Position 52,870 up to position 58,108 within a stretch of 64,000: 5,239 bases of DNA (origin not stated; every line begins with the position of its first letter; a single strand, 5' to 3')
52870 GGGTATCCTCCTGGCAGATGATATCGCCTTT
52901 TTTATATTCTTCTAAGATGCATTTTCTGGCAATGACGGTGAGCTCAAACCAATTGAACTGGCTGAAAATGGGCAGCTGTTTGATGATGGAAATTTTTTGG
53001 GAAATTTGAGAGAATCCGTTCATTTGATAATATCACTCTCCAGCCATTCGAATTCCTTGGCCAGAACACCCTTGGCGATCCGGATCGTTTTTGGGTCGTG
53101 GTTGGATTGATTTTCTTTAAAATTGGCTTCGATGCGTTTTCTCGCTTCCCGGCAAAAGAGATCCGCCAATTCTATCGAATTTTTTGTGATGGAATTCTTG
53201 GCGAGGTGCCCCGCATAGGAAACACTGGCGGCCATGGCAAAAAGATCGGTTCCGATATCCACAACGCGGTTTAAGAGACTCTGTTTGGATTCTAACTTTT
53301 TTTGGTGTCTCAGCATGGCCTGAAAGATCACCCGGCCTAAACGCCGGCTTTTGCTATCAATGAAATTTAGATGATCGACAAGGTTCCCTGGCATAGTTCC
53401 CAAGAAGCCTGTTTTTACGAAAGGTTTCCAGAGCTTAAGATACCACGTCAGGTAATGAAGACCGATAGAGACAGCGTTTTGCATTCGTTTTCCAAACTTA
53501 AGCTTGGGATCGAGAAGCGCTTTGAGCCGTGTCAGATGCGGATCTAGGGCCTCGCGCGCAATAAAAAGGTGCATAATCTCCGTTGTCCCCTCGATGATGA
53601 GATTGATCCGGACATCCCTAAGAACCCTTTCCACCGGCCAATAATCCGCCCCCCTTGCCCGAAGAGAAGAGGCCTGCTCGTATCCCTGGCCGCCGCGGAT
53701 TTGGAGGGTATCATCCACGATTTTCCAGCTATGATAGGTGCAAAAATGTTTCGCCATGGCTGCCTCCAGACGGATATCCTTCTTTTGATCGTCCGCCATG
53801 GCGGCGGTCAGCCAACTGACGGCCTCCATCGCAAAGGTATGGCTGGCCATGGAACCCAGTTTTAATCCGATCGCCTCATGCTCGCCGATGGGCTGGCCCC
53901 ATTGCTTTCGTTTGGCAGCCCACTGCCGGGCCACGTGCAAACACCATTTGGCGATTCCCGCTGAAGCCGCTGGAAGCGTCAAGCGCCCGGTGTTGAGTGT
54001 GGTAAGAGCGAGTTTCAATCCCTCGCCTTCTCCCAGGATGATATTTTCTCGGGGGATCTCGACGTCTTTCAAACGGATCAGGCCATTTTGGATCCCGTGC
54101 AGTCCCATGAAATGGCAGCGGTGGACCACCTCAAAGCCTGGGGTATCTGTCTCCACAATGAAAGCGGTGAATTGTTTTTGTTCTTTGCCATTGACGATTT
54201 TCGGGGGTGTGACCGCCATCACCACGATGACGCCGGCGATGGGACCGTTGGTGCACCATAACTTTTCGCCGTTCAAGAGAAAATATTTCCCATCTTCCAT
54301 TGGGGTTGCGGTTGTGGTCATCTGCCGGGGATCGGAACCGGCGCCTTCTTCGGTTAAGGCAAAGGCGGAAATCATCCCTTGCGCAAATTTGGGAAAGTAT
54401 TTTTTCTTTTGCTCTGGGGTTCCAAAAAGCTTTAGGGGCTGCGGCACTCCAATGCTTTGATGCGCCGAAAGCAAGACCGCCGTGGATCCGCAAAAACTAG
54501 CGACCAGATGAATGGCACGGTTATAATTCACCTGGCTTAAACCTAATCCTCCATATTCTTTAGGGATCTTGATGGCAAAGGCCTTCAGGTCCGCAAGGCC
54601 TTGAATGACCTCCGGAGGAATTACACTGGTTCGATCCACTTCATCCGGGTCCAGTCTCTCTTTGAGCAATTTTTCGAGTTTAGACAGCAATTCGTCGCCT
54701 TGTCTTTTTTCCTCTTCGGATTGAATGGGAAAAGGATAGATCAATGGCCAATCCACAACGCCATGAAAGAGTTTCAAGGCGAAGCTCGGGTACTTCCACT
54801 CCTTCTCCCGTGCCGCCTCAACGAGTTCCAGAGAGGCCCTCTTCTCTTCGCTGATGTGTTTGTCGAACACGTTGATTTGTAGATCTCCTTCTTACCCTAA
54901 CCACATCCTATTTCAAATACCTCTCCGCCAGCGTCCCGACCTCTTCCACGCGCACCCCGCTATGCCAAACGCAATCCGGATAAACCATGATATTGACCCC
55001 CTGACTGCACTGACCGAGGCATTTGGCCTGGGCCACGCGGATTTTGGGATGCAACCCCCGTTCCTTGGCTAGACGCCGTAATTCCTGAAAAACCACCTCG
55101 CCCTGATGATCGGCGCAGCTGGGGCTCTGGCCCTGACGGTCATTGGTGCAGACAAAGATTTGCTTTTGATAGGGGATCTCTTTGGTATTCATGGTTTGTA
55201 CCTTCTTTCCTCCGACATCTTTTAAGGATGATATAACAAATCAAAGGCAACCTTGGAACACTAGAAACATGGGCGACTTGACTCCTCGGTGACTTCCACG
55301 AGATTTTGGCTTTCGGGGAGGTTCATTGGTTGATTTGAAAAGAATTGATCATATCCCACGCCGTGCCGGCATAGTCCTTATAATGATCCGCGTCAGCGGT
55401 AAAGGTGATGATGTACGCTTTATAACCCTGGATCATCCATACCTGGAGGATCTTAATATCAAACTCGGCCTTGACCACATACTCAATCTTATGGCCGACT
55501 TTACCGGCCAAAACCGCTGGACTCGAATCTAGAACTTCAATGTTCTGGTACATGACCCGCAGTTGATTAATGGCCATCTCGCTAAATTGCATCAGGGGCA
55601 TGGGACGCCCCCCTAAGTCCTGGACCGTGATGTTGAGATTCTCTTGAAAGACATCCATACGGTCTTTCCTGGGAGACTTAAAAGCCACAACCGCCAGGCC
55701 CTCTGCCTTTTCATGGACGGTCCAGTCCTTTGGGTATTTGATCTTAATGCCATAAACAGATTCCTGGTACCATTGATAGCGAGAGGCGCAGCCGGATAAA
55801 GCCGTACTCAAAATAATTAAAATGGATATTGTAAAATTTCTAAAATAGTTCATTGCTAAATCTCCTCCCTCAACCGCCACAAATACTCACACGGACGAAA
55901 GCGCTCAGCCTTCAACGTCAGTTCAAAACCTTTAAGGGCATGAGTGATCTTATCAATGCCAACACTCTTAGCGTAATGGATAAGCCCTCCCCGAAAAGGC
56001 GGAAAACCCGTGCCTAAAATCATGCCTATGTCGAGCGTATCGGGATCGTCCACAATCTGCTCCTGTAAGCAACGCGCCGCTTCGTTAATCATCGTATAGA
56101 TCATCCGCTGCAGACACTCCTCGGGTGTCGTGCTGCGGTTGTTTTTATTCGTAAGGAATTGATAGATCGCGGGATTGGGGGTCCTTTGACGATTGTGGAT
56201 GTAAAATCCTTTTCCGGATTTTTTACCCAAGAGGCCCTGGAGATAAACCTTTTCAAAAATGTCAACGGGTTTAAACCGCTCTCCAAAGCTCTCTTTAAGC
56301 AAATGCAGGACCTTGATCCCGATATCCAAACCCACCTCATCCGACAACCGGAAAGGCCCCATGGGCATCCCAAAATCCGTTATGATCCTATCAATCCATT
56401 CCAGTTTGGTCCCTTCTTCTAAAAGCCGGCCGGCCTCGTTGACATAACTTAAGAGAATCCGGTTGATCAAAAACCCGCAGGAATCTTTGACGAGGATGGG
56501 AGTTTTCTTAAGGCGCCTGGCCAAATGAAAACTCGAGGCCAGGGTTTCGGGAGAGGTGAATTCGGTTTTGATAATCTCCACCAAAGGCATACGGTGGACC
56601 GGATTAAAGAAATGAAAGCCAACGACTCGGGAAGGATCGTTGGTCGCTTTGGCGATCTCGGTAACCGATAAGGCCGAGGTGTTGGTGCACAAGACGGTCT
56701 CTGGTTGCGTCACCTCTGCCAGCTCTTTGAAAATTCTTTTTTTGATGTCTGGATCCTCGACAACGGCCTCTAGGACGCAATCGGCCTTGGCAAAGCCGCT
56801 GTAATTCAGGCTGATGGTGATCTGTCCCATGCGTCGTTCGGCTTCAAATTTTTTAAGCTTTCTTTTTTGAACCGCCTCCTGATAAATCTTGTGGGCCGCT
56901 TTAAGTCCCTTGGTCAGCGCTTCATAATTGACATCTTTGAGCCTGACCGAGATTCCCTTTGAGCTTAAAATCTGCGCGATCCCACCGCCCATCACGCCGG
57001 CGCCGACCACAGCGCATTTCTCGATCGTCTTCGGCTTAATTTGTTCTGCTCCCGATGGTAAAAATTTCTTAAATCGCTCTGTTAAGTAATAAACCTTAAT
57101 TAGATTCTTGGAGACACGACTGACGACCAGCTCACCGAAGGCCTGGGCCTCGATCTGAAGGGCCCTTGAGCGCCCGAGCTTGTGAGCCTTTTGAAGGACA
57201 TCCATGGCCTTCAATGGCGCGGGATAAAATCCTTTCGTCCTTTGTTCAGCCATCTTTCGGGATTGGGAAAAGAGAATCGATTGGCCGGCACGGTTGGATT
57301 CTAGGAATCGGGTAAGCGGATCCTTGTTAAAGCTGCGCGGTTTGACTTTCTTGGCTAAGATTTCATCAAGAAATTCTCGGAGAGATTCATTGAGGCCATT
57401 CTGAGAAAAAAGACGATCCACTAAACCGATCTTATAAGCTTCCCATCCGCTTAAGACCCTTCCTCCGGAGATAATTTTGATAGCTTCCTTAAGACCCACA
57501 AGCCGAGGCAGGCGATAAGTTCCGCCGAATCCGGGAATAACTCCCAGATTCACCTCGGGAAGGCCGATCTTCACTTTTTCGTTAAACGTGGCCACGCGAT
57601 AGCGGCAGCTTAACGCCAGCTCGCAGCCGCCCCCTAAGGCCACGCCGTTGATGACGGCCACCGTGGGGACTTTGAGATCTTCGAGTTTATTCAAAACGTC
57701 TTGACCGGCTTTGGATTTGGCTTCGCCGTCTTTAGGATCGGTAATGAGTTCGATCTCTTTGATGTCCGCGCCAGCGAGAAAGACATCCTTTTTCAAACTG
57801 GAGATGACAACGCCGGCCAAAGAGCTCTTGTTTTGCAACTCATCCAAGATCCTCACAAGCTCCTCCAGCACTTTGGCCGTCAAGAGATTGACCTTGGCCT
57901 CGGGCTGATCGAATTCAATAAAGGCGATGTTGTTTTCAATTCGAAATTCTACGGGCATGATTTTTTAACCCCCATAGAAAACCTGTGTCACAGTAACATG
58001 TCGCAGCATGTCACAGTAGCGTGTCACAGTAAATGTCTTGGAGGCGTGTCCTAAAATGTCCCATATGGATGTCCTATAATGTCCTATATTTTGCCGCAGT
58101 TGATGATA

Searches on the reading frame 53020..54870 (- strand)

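Call 26: search_protein_families(library=pfam, proteins=[window:53020-54870:-])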
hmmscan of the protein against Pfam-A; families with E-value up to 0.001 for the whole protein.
window:53020-54870:- (616 aa): 7 families
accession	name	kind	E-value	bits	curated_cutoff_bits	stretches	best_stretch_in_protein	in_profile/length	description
PF00441.29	Acyl-CoA_dh_1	-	3.3e-34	118.6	22.4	1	282-441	1-149/150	Acyl-CoA dehydrogenase, C-terminal domain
PF02770.24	Acyl-CoA_dh_M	-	6.3e-22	78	33.3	1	169-270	1-97/97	Acyl-CoA dehydrogenase, middle domain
PF02771.21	Acyl-CoA_dh_N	-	1.3e-21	77.5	22.9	1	60-165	6-112/113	Acyl-CoA dehydrogenase, N-terminal domain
PF21343.2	ACAD9-ACADV_C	-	6.9e-15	55.8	27.8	1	504-603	10-115/120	ACAD9/ACADV, C-terminal domain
PF08028.16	Acyl-CoA_dh_2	-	9.2e-08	32.9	22.7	1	300-422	4-125/134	Acyl-CoA dehydrogenase, C-terminal domain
PF21263.2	Acyl-CoA-dh_C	-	4.7e-06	27.3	27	0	518-586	13-76/96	Acyl-CoA dehydrogenase, C-terminal domain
PF22924.1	ACOX_C_alpha1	-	0.00038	20.7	27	0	359-412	96-149/169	Acyl-CoA oxidase, C-alpha1 domain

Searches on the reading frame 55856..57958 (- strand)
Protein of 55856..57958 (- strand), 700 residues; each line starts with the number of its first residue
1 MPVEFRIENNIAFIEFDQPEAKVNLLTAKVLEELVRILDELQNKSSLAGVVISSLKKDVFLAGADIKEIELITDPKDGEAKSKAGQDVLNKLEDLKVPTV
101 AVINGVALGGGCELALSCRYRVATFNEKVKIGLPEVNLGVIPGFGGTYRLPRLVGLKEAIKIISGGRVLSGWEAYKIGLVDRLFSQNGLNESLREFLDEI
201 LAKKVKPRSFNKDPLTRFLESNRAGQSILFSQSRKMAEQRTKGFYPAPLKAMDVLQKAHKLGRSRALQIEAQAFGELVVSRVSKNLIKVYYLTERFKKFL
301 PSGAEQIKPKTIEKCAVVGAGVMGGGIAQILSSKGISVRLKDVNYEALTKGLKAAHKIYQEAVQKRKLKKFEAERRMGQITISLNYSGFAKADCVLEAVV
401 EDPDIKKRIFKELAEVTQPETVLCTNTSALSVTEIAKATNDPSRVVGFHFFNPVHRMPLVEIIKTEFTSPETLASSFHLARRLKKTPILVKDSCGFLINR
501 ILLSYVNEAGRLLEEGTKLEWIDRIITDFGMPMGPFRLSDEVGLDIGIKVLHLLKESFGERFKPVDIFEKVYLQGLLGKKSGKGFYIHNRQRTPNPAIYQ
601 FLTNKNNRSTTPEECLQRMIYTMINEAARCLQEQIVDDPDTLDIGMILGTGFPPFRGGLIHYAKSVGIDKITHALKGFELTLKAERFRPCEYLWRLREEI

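Call 26: search_protein_families(library=pfam, proteins=[window:55856-57958:-])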
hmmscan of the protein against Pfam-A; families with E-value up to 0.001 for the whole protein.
window:55856-57958:- (700 aa): 5 families
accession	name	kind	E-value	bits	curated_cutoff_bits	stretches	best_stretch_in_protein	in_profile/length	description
PF02737.24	3HCDH_N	-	7e-61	205.7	22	1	315-492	2-179/180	3-hydroxyacyl-CoA dehydrogenase, NAD binding domain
PF00378.25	ECH_1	-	2.3e-40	138.9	27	1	7-220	2-210/251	Enoyl-CoA hydratase/isomerase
PF00725.27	3HCDH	-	7.7e-36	122.9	22.1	2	495-586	1-95/97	3-hydroxyacyl-CoA dehydrogenase, C-terminal domain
PF16113.10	ECH_2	-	2.5e-24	86.9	27.2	1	13-203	3-190/335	Enoyl-CoA hydratase/isomerase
PF03446.21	NAD_binding_2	-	3.2e-05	24.4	21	1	315-437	2-105/161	NAD binding domain of 6-phosphogluconate dehydrogenase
